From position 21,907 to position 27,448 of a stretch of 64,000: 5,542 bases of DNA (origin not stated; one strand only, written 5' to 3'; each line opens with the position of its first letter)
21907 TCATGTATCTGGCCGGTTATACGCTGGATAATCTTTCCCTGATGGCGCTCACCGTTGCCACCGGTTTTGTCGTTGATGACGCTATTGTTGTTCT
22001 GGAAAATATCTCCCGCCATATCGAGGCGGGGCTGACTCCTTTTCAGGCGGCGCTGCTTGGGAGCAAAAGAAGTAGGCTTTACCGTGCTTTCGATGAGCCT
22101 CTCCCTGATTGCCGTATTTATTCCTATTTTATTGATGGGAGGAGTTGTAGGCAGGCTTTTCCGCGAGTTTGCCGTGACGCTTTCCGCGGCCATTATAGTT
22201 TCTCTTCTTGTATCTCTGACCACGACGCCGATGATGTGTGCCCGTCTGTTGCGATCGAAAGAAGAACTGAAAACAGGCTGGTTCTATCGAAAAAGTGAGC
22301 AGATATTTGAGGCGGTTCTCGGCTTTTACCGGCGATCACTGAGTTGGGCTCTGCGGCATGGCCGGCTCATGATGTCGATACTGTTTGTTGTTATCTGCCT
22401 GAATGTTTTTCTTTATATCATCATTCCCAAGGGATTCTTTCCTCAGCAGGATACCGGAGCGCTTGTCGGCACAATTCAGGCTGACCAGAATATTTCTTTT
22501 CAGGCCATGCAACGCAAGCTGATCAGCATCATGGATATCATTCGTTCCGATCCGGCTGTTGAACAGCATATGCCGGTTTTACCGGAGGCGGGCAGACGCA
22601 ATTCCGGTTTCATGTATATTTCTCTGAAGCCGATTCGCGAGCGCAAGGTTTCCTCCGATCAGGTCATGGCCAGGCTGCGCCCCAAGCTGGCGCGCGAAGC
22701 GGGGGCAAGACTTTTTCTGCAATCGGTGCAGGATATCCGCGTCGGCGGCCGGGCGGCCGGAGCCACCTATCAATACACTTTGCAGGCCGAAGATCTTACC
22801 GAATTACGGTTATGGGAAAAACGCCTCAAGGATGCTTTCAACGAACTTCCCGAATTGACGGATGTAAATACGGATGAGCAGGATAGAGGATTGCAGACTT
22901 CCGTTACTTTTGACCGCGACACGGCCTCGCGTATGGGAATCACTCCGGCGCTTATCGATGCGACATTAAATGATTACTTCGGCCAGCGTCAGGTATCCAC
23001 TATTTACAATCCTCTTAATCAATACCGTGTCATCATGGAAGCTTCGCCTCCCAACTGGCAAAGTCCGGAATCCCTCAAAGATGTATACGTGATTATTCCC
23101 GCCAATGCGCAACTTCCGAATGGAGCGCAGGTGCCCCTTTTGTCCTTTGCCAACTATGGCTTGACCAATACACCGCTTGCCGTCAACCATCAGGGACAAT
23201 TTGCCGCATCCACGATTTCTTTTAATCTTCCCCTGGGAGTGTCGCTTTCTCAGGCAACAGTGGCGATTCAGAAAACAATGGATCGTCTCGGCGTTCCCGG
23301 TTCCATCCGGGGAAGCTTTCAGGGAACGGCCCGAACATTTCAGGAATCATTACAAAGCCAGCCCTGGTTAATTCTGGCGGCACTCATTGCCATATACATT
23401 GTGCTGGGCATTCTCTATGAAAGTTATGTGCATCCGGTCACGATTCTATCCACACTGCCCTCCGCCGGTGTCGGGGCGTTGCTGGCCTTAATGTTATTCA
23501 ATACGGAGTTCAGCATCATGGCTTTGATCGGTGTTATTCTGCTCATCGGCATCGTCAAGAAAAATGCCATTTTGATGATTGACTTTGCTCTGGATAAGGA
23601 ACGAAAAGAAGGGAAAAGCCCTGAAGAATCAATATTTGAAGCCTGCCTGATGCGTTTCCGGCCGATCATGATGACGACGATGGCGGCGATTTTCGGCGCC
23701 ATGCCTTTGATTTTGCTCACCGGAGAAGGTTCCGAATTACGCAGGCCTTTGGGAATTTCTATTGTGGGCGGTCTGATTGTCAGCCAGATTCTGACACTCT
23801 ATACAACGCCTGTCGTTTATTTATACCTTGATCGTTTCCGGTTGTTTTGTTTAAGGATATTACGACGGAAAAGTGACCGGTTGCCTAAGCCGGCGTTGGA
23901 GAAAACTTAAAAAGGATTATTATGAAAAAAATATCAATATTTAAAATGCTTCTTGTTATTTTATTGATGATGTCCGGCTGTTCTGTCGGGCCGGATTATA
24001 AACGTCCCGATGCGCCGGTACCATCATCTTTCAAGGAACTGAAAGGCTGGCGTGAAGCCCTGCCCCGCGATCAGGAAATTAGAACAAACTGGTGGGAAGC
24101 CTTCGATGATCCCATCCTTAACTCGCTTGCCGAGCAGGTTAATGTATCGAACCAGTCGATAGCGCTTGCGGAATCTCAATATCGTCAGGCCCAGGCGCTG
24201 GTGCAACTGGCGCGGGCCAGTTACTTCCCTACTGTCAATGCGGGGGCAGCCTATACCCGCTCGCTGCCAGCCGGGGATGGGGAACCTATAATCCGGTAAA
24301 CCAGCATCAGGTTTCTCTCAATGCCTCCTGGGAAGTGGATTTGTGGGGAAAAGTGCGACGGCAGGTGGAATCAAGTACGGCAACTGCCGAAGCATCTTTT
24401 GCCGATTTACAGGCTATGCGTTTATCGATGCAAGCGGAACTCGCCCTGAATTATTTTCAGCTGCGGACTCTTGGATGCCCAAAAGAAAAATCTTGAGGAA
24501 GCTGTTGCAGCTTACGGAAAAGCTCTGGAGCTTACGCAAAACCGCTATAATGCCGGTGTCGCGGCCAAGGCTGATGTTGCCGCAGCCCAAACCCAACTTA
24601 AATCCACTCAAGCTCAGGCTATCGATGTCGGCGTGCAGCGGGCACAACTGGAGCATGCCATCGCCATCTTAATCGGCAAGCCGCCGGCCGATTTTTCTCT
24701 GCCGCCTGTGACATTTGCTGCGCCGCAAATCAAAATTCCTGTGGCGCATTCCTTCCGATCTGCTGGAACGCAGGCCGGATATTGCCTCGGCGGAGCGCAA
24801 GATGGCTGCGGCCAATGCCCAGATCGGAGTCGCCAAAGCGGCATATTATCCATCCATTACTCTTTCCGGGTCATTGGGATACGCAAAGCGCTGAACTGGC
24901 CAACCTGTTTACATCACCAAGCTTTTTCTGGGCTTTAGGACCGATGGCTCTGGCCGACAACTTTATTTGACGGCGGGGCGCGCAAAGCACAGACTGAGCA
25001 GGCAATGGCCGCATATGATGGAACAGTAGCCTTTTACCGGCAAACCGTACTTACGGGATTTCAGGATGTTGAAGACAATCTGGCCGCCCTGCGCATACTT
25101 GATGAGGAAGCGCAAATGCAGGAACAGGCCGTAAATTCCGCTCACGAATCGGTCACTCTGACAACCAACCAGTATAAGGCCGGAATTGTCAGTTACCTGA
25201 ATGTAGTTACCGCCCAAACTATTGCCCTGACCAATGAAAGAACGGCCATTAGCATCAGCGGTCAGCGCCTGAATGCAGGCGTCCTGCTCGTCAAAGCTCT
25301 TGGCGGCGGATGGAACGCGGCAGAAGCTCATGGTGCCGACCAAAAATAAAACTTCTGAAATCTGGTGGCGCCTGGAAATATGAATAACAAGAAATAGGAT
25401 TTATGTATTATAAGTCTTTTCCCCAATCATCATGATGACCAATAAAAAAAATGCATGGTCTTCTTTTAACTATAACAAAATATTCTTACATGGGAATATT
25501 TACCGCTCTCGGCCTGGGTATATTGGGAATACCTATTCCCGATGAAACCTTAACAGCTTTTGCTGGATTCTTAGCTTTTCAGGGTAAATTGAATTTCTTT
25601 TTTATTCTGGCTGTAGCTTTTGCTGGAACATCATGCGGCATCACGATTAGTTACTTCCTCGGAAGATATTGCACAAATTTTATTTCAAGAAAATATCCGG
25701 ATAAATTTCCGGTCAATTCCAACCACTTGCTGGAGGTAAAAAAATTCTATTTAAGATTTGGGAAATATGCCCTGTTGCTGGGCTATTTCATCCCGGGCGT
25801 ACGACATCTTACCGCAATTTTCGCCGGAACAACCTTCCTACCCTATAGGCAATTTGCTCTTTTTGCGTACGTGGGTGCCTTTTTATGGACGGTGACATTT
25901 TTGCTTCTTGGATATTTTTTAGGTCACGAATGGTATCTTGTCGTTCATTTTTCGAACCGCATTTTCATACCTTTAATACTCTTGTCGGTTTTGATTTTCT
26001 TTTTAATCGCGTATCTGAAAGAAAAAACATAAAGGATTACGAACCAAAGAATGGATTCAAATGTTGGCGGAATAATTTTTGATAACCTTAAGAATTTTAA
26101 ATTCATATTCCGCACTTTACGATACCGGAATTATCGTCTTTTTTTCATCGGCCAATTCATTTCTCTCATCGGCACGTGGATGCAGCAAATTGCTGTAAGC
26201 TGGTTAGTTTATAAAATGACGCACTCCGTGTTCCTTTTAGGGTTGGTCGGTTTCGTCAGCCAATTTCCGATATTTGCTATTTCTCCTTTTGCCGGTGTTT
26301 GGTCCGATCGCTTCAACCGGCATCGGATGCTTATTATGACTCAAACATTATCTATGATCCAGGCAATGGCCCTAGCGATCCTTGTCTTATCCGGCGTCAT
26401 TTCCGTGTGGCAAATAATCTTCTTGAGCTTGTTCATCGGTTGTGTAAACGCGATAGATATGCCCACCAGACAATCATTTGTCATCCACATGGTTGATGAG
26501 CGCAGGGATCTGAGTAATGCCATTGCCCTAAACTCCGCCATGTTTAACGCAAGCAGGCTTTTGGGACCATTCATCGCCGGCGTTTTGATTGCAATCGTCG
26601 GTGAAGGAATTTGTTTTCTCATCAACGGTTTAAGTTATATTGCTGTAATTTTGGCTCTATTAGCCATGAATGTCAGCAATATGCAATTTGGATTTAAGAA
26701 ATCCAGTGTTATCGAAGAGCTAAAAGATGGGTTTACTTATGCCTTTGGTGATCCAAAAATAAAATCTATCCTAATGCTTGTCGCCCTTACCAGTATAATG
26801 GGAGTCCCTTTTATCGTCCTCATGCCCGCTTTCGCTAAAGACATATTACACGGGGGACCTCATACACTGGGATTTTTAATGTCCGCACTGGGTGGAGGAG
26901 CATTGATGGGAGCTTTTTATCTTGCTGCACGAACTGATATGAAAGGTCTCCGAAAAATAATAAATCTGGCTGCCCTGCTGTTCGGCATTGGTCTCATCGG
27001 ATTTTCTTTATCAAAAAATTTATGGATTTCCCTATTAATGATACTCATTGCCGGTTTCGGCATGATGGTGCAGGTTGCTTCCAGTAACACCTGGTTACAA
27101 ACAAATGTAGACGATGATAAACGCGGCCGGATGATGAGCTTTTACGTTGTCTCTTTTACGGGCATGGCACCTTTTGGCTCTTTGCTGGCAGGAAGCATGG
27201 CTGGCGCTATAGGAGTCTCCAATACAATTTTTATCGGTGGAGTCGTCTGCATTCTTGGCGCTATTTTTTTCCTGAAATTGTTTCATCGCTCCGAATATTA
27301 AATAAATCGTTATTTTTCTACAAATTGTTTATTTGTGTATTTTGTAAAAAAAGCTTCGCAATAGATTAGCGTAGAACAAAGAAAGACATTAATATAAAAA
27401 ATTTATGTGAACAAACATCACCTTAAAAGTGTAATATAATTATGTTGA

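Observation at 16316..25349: GC-rich mdtABC-OMF efflux operon carrying about 17 frameshifts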

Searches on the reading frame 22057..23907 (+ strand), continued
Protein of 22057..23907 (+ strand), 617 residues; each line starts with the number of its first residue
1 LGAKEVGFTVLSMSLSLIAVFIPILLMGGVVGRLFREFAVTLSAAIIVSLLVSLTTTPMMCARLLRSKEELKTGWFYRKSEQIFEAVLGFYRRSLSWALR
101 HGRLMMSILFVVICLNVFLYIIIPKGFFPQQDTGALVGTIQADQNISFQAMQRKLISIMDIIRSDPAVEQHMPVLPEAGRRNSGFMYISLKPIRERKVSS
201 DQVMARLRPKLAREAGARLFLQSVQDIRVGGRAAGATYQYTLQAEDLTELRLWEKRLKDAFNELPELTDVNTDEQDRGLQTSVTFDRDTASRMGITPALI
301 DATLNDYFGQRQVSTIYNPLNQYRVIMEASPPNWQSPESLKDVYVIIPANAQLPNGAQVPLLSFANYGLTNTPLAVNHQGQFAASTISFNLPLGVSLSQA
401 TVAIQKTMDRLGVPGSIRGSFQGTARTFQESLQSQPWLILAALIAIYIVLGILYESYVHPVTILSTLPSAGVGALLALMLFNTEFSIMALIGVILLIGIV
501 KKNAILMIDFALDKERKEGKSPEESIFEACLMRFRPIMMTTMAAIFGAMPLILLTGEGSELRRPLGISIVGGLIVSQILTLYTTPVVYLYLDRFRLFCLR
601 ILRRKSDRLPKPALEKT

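Call 15: find_encoding_contigs(protein=P0024, flank=10000, max_places=10)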
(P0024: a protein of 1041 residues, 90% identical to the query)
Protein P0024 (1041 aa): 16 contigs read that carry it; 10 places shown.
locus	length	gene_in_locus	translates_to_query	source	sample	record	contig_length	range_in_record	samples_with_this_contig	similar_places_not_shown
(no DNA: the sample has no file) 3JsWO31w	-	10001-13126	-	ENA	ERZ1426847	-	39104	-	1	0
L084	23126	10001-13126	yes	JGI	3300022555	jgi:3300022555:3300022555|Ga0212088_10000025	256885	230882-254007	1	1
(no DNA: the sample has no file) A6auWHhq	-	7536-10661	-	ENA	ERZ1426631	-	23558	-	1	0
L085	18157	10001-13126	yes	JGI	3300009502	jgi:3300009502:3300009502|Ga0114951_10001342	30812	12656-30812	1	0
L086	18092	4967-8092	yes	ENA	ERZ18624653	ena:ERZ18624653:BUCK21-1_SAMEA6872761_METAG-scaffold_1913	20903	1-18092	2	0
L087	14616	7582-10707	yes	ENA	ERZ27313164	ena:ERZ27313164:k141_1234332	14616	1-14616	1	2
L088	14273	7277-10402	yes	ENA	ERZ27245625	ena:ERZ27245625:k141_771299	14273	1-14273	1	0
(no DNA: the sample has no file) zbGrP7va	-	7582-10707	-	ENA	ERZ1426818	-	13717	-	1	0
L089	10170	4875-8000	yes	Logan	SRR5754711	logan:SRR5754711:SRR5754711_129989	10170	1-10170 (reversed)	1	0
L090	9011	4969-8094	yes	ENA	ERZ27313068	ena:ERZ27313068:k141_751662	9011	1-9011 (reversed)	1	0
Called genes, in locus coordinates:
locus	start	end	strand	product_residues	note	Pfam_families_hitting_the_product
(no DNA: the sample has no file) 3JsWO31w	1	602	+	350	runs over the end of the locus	PF04055:Radical_SAM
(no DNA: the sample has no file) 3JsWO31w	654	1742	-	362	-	PF00005:ABC_tran, PF13304:AAA_21 (weak), PF13401:AAA_22 (weak), PF13558:SbcC_Walker_B (faint)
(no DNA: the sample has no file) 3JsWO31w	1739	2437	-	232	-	PF00528:BPD_transp_1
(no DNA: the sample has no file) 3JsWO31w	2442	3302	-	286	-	PF12849:PBP_like_2, PF13531:SBP_bac_11, PF12727:PBP_like (weak)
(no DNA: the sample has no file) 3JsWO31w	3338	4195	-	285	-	PF12849:PBP_like_2, PF13531:SBP_bac_11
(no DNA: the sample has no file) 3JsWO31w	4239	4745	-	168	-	PF12727:PBP_like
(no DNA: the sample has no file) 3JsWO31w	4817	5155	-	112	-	PF12728:HTH_17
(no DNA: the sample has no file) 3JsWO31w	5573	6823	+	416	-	PF25917:BSH_RND, PF25973:BSH_CzcB (weak), PF25876:HH_MFP_RND, PF25944:Beta-barrel_RND, PF25967:RND-MFP_C, PF25989:YknX_C (weak)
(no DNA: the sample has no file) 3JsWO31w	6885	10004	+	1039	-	PF00873:ACR_tran, PF03176:MMPL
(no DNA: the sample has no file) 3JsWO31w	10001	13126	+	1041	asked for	PF00873:ACR_tran, PF03176:MMPL (weak), PF02355:SecD_SecF_C (faint)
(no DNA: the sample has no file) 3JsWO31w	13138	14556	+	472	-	PF02321:OEP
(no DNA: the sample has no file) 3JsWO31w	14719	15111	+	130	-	-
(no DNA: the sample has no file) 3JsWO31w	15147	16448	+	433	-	PF02321:OEP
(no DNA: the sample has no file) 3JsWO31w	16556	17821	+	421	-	PF05977:MFS_3, PF07690:MFS_1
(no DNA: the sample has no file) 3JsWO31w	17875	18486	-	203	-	-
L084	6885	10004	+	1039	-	PF00873:ACR_tran, PF03176:MMPL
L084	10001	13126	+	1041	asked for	PF00873:ACR_tran, PF03176:MMPL (weak), PF02355:SecD_SecF_C (faint)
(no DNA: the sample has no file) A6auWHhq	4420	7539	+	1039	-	PF00873:ACR_tran, PF03176:MMPL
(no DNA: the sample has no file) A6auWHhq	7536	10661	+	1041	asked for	PF00873:ACR_tran, PF03176:MMPL (weak), PF02355:SecD_SecF_C (faint)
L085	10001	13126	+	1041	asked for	PF00873:ACR_tran, PF03176:MMPL (weak), PF02355:SecD_SecF_C (faint)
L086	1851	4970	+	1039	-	PF00873:ACR_tran, PF03176:MMPL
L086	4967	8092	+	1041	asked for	PF00873:ACR_tran, PF03176:MMPL (weak), PF02355:SecD_SecF_C (faint)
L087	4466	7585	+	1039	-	PF00873:ACR_tran, PF03176:MMPL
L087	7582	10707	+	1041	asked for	PF00873:ACR_tran, PF03176:MMPL (weak), PF02355:SecD_SecF_C (faint)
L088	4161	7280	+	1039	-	PF00873:ACR_tran, PF03176:MMPL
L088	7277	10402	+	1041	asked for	PF00873:ACR_tran, PF03176:MMPL (weak), PF02355:SecD_SecF_C (faint)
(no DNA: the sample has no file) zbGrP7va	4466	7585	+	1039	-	PF00873:ACR_tran, PF03176:MMPL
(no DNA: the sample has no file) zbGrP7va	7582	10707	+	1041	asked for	PF00873:ACR_tran, PF03176:MMPL (weak), PF02355:SecD_SecF_C (faint)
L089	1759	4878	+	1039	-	PF00873:ACR_tran, PF03176:MMPL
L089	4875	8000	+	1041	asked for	PF00873:ACR_tran, PF03176:MMPL (weak), PF02355:SecD_SecF_C (faint)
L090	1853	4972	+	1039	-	PF00873:ACR_tran, PF03176:MMPL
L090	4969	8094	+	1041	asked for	PF00873:ACR_tran, PF03176:MMPL (weak), PF02355:SecD_SecF_C (faint)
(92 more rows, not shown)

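Call 17: find_encoding_contigs(protein=P0007, flank=10000, max_places=2)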
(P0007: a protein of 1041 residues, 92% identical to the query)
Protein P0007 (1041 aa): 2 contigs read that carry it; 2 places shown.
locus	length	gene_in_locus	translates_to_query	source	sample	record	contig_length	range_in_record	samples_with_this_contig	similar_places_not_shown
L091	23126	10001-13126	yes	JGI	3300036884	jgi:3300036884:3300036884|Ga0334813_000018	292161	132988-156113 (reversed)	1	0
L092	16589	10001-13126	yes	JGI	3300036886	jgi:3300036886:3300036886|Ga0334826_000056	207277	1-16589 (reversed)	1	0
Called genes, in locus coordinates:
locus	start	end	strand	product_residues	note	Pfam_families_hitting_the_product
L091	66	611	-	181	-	PF00210:Ferritin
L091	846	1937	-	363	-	PF00005:ABC_tran, PF13304:AAA_21 (faint), PF03459:TOBE (weak)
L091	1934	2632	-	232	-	PF00528:BPD_transp_1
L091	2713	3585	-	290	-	PF12849:PBP_like_2, PF13531:SBP_bac_11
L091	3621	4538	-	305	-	PF12728:HTH_17, PF12727:PBP_like, PF12974:Phosphonate-bd (weak)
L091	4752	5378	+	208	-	PF00440:TetR_N, PF09209:CecR_C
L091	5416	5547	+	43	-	-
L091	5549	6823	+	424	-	PF25917:BSH_RND, PF25876:HH_MFP_RND, PF25944:Beta-barrel_RND, PF25967:RND-MFP_C, PF25989:YknX_C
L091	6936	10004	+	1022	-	PF00873:ACR_tran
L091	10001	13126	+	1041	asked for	PF00873:ACR_tran, PF02355:SecD_SecF_C (faint)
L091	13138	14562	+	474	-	PF02321:OEP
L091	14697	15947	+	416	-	PF05977:MFS_3, PF07690:MFS_1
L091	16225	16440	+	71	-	PF00364:Biotin_lipoyl, PF25917:BSH_RND, PF25919:BSH_CusB (faint), PF25973:BSH_CzcB (faint), PF25997:BSH_YhbJ (faint), PF25984:BSH_YknX (weak)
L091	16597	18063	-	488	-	PF10459:Peptidase_S46 (faint), PF00089:Trypsin, PF13365:Trypsin_2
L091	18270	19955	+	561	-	PF02310:B12-binding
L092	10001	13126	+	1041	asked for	PF00873:ACR_tran, PF02355:SecD_SecF_C (faint)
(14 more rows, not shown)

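Call 18: find_encoding_contigs(protein=P0005, flank=10000, max_places=2)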
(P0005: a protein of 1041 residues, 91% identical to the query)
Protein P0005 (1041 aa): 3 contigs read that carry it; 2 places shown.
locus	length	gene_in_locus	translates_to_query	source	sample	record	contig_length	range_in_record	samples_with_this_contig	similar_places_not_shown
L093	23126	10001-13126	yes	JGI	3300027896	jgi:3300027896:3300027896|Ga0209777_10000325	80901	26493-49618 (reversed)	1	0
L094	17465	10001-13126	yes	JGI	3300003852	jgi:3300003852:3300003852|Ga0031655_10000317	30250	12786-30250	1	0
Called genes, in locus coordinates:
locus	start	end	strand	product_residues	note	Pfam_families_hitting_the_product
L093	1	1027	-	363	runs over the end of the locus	PF00005:ABC_tran, PF13304:AAA_21 (faint), PF03459:TOBE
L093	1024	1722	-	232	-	PF00528:BPD_transp_1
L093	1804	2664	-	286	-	PF12849:PBP_like_2, PF13531:SBP_bac_11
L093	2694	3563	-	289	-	PF12849:PBP_like_2, PF13531:SBP_bac_11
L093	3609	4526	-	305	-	PF12728:HTH_17, PF12727:PBP_like, PF12974:Phosphonate-bd (weak)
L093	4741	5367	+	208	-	PF00440:TetR_N, PF09209:CecR_C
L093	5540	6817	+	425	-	PF25917:BSH_RND, PF25973:BSH_CzcB (weak), PF25876:HH_MFP_RND, PF25944:Beta-barrel_RND, PF25967:RND-MFP_C (weak), PF25989:YknX_C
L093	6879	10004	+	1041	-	PF00873:ACR_tran, PF03176:MMPL (weak)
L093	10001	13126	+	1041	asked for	PF00873:ACR_tran, PF03176:MMPL (weak), PF02355:SecD_SecF_C (faint)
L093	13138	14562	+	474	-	PF02321:OEP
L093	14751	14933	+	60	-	-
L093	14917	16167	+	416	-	PF05977:MFS_3, PF07690:MFS_1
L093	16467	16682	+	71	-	PF00364:Biotin_lipoyl, PF25917:BSH_RND (faint), PF25919:BSH_CusB (faint), PF25973:BSH_CzcB (faint), PF25984:BSH_YknX (weak)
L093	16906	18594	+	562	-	PF02310:B12-binding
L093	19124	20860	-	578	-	PF18885:DUF5648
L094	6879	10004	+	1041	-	PF00873:ACR_tran, PF03176:MMPL (weak)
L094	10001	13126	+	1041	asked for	PF00873:ACR_tran, PF03176:MMPL (weak), PF02355:SecD_SecF_C (faint)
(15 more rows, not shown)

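Call 19: find_encoding_contigs(protein=P0004, flank=10000, max_places=2)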
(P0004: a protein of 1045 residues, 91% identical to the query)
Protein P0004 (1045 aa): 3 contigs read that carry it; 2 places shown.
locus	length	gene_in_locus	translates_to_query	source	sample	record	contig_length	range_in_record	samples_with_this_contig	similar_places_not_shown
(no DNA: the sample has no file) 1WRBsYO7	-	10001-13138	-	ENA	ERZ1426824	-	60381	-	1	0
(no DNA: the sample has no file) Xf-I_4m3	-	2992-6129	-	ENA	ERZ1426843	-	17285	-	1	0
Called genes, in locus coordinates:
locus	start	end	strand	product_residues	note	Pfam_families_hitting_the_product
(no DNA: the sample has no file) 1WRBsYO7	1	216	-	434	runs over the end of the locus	PF13353:Fer4_12 (weak), PF04055:Radical_SAM, PF13186:SPASM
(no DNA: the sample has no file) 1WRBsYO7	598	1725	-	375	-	PF04055:Radical_SAM, PF13186:SPASM (weak)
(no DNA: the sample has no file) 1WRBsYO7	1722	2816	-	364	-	PF04055:Radical_SAM, PF13186:SPASM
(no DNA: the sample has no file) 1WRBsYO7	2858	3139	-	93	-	PF05402:PqqD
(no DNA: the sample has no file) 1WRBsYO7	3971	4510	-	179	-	-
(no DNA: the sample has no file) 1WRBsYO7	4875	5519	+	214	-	PF00440:TetR_N, PF09209:CecR_C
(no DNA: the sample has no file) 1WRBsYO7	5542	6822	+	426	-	PF25917:BSH_RND, PF25876:HH_MFP_RND, PF25944:Beta-barrel_RND, PF25967:RND-MFP_C, PF25989:YknX_C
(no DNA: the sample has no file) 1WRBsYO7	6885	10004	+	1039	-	PF00873:ACR_tran, PF03176:MMPL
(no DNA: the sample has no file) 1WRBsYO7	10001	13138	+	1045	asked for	PF00873:ACR_tran, PF02355:SecD_SecF_C (faint)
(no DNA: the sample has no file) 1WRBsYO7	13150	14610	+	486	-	PF02321:OEP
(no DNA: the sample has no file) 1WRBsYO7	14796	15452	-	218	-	PF13189:Cytidylate_kin2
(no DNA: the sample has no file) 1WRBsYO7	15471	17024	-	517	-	PF00083:Sugar_tr, PF06609:TRI12 (weak), PF07690:MFS_1, PF13347:MFS_2 (weak)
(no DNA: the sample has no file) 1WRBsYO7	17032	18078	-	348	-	PF25917:BSH_RND, PF25919:BSH_CusB, PF25876:HH_MFP_RND (weak), PF25954:Beta-barrel_RND_2 (weak), PF25963:Beta-barrel_AAEA (weak)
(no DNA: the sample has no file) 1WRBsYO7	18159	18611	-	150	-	PF22381:Staph_reg_Sar_Rot, PF12802:MarR_2, PF01047:MarR, PF13463:HTH_27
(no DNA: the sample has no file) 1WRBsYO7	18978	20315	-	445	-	PF16868:NMT1_3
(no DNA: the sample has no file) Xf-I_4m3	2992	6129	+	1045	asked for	PF00873:ACR_tran, PF02355:SecD_SecF_C (faint)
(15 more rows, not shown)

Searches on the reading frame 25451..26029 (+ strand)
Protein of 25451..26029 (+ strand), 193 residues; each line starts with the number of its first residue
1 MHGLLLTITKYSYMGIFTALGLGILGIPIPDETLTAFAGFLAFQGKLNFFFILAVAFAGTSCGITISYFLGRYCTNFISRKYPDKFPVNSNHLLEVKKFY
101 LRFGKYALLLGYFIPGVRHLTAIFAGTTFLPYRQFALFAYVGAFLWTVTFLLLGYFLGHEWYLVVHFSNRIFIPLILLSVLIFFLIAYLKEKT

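Call 51: search_protein_families(library=ncbifam, proteins=[window:25451-26029:+], max_evalue=1e-10)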
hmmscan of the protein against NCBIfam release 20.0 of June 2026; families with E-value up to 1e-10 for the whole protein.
window:25451-26029:+ (193 aa): 3 families
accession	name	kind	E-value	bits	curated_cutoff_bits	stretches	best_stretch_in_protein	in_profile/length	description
NF052604.1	UndecprPTUtpABac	equivalog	2.9e-22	79.7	250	1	4-187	8-187/198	undecaprenyl phosphate transporter UptA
NF052605.1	UndecprPTUptAStph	equivalog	5.5e-14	52.6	300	1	8-188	9-195/197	undecaprenyl phosphate transporter UptA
NF008102.0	PRK10847.1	equivalog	5.1e-13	49.3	236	1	15-182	36-202/219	DedA family protein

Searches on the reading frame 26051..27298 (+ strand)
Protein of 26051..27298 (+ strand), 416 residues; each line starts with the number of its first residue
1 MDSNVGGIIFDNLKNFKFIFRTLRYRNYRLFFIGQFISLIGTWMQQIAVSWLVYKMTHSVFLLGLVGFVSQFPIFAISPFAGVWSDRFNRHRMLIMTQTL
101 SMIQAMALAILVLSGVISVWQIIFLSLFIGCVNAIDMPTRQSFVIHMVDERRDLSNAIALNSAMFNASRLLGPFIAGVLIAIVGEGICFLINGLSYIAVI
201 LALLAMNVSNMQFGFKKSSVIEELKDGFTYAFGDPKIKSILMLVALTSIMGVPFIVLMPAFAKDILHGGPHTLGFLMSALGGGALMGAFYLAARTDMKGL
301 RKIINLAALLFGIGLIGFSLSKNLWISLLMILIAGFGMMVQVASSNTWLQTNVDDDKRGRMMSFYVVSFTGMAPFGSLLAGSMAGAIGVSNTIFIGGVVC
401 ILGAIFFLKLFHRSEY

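Call 14: find_encoding_contigs(protein=window:26051-27298:+, flank=10000, max_places=10)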
Protein window:26051-27298:+ (416 aa): 1 contig read that carries it; 1 place shown.
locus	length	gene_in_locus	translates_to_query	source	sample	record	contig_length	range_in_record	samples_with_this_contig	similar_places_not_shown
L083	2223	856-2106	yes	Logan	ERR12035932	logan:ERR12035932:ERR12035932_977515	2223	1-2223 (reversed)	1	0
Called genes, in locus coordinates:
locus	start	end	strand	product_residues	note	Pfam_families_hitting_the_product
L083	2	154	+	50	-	?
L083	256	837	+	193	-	PF09335:VTT_dom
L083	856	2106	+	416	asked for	PF05977:MFS_3, PF07690:MFS_1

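Call 51: search_protein_families(library=ncbifam, proteins=[window:26051-27298:+], max_evalue=1e-10)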
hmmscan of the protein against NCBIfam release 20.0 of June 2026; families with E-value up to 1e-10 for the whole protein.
window:26051-27298:+ (416 aa): 8 families
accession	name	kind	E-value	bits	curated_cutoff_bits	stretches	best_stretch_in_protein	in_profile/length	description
TIGR00900.1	2A0121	subfamily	6.9e-52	177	319.6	1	28-388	1-364/364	H+ Antiporter protein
NF007792.0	PRK10489.1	equivalog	3.4e-42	144.9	324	1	25-408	16-396/419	enterobactin transporter EntS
NF000051.1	macrolide_MefB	exception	2.5e-23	82.7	800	1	27-408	10-393/409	macrolide efflux MFS transporter Mef(B)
NF000246.1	macrolide_MefC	exception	1.1e-21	77.4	870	1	25-406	7-391/407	macrolide efflux MFS transporter Mef(C)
NF052575.1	MFS_efflux_Tap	equivalog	2.6e-19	69.5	625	1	35-401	13-385/401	multidrug efflux MFS transporter Tap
NF012178.0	tet_MFS_V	exception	1.6e-16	60.4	640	1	22-404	4-391/409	tetracycline efflux MFS transporter Tet(V)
NF000245.1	macrolide_MefA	exception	1e-14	54.5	675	1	29-405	12-391/405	macrolide efflux MFS transporter Mef(A)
TIGR00880.1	2_A_01_02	superfamily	1.4e-14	54.4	131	1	75-204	12-135/141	multidrug resistance protein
